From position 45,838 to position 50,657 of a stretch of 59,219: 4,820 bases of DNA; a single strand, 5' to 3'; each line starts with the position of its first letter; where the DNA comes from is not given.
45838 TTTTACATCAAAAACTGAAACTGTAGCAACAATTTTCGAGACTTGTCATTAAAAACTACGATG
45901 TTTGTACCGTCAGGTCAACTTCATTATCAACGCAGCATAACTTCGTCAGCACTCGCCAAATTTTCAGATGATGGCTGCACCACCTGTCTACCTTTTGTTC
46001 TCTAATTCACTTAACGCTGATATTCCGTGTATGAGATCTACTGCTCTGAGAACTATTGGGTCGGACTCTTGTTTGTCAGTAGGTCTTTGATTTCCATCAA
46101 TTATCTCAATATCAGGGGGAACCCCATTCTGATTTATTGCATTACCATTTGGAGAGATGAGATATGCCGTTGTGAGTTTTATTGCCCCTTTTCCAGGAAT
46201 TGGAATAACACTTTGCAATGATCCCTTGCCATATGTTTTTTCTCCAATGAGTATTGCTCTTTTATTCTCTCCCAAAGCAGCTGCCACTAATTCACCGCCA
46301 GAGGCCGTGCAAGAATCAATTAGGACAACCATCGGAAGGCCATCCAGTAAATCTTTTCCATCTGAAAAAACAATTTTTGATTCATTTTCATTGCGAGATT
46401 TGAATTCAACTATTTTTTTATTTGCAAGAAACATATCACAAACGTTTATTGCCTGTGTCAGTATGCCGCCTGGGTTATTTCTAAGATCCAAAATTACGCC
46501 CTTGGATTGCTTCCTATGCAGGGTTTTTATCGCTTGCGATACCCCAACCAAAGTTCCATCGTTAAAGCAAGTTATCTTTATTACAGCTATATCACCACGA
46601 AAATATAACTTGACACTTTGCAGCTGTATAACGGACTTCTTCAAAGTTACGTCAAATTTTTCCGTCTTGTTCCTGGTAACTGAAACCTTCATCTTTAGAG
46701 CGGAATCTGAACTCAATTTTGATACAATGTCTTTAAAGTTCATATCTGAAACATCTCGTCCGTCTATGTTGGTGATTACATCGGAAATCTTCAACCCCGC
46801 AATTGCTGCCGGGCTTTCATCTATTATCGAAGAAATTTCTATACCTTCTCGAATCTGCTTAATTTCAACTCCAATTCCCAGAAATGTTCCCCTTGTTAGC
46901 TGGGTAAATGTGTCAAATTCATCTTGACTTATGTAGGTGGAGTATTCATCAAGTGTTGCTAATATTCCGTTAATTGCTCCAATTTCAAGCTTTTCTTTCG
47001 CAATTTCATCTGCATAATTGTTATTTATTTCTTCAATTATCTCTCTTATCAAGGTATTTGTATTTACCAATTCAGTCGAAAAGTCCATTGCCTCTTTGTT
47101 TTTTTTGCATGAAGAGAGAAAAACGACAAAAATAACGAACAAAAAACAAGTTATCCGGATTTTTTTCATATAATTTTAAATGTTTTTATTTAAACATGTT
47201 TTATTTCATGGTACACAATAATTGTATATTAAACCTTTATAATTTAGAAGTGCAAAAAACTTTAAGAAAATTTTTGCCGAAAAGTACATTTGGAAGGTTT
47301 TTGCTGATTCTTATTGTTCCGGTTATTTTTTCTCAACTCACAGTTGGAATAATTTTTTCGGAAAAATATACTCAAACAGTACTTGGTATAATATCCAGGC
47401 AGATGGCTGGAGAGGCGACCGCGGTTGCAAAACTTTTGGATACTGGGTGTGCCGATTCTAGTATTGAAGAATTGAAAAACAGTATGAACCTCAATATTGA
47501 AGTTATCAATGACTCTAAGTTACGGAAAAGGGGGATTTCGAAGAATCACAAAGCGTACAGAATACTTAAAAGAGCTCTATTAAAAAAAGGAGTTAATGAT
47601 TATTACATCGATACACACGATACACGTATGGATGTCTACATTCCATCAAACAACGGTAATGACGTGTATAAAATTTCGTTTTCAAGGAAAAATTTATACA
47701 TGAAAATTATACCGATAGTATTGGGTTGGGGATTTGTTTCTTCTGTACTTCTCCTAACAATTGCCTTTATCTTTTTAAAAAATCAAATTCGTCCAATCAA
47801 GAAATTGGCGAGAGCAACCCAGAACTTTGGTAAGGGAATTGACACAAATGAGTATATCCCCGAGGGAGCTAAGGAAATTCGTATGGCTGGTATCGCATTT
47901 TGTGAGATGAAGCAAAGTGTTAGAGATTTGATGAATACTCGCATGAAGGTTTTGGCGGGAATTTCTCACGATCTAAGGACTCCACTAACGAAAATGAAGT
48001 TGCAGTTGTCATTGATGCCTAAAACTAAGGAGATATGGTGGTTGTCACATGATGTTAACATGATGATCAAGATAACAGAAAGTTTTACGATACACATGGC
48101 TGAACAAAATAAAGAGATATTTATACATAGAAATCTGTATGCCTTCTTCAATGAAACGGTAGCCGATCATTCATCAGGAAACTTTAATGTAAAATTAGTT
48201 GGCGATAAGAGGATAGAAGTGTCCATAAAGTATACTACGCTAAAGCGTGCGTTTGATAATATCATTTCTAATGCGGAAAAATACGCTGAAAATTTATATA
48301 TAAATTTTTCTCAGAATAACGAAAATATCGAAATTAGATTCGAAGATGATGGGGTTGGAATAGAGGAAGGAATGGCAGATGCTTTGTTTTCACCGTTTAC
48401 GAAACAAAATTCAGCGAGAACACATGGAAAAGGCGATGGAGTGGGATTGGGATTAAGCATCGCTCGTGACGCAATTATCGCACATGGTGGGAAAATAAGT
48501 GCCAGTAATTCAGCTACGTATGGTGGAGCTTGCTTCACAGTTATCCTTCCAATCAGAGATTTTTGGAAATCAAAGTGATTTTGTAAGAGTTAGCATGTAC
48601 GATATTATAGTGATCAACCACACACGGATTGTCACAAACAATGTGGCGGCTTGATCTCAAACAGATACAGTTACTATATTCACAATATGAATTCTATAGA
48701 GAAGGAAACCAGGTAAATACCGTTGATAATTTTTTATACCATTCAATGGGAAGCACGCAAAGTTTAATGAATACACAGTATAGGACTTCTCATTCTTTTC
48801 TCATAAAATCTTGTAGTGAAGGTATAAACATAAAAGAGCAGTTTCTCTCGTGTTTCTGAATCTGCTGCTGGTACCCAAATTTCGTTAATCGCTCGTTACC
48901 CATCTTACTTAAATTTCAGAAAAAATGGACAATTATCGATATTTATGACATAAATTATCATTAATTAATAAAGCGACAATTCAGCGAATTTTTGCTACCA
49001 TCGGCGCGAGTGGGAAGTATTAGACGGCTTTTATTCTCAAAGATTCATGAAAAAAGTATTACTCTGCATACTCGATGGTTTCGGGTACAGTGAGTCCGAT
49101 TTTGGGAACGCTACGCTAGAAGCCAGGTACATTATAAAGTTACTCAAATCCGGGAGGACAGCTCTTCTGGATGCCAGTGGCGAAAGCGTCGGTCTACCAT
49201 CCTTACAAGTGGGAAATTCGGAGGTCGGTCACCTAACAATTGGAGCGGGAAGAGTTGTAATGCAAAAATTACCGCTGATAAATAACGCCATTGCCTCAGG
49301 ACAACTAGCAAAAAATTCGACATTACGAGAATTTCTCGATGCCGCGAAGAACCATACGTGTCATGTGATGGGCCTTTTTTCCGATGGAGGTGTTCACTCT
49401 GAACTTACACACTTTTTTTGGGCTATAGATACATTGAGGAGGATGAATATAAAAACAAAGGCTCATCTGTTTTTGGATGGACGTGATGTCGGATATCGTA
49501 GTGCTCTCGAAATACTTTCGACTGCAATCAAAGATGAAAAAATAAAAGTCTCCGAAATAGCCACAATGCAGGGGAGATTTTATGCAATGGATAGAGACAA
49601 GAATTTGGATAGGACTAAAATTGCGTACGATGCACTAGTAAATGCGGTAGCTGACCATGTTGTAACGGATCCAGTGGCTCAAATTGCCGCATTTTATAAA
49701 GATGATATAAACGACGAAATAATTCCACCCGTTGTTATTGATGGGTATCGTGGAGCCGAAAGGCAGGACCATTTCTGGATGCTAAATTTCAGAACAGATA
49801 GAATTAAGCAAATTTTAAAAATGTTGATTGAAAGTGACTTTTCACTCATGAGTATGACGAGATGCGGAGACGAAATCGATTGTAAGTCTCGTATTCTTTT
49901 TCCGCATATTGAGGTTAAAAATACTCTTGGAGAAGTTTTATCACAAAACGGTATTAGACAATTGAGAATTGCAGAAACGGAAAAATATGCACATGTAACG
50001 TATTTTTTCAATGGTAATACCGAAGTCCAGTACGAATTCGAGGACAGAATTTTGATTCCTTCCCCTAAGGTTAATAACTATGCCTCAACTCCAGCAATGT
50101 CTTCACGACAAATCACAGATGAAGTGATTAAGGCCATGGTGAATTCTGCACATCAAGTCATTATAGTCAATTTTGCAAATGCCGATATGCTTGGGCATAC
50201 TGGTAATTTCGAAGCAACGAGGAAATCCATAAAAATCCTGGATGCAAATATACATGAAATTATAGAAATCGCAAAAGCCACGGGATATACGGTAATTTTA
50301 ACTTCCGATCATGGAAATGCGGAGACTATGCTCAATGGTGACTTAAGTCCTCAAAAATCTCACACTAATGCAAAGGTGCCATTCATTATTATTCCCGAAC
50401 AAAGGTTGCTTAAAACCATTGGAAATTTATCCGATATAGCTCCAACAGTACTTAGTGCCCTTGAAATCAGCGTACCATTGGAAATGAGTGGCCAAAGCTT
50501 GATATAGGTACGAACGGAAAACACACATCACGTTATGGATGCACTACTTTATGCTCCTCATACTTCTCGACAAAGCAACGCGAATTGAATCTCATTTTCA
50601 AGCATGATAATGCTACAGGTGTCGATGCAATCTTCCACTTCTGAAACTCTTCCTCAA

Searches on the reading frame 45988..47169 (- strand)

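Call 10: search_protein_families(library=pfam, proteins=[window:45988-47169:-])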
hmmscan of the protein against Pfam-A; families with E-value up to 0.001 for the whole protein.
window:45988-47169:- (393 aa): 5 families
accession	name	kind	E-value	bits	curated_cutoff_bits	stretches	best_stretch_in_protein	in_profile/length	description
PF03572.23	Peptidase_S41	-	1.4e-45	155.3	24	1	193-356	1-165/165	Peptidase family S41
PF13180.12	PDZ_2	-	7.8e-09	36.1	27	1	99-173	3-77/80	PDZ domain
PF00595.29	PDZ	-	2e-08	34.9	23.2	1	94-162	9-80/81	PDZ domain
PF17820.7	PDZ_6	-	4.5e-07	29.9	27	1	112-160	2-48/54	PDZ domain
PF22694.1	CtpB_N-like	-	1.5e-05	25.8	27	1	38-82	38-83/85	Activating protease CtpB N-terminal domain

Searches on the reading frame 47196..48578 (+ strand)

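Call 10: search_protein_families(library=pfam, proteins=[window:47196-48578:+])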
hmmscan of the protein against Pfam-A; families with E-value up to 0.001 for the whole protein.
window:47196-48578:+ (460 aa): 3 families
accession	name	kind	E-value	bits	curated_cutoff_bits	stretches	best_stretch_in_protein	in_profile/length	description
PF02518.31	HATPase_c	-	5.3e-19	69.1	26.4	1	347-454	4-110/111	Histidine kinase-, DNA gyrase B-, and HSP90-like ATPase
PF00512.31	HisKA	-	1e-05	25.9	26.9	1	250-276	3-29/66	His Kinase A (phospho-acceptor) domain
PF13589.12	HATPase_c_3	-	0.00074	20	25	0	349-420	3-82/137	Histidine kinase-, DNA gyrase B-, and HSP90-like ATPase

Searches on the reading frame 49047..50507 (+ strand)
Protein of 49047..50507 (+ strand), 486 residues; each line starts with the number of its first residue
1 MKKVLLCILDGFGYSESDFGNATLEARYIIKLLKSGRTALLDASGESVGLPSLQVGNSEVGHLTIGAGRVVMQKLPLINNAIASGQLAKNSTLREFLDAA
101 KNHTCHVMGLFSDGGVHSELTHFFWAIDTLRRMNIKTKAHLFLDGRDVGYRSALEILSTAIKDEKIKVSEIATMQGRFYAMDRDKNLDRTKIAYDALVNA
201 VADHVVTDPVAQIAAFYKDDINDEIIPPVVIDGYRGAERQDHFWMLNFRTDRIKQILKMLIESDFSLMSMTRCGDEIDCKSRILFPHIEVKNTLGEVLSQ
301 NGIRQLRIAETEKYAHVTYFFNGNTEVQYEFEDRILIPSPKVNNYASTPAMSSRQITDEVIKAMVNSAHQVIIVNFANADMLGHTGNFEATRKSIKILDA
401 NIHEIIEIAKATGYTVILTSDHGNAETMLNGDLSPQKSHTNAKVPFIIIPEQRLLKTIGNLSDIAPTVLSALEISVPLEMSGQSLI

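Call 10: search_protein_families(library=pfam, proteins=[window:49047-50507:+])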
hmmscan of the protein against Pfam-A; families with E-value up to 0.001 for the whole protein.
window:49047-50507:+ (486 aa): 4 families
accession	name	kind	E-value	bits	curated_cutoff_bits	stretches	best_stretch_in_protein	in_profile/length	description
PF01676.23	Metalloenzyme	-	1.5e-64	218.4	24.3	1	2-474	1-250/252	Metalloenzyme superfamily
PF06415.18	iPGM_N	-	5.3e-53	180.2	27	1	78-270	1-201/217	BPG-independent PGAM N-terminus (iPGM_N)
PF01663.27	Phosphodiest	-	2.8e-06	27.6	23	1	343-427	131-224/342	Type I phosphodiesterase / nucleotide pyrophosphatase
PF08665.17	PglZ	-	8.4e-05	23.1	25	1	365-424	110-172/179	PglZ domain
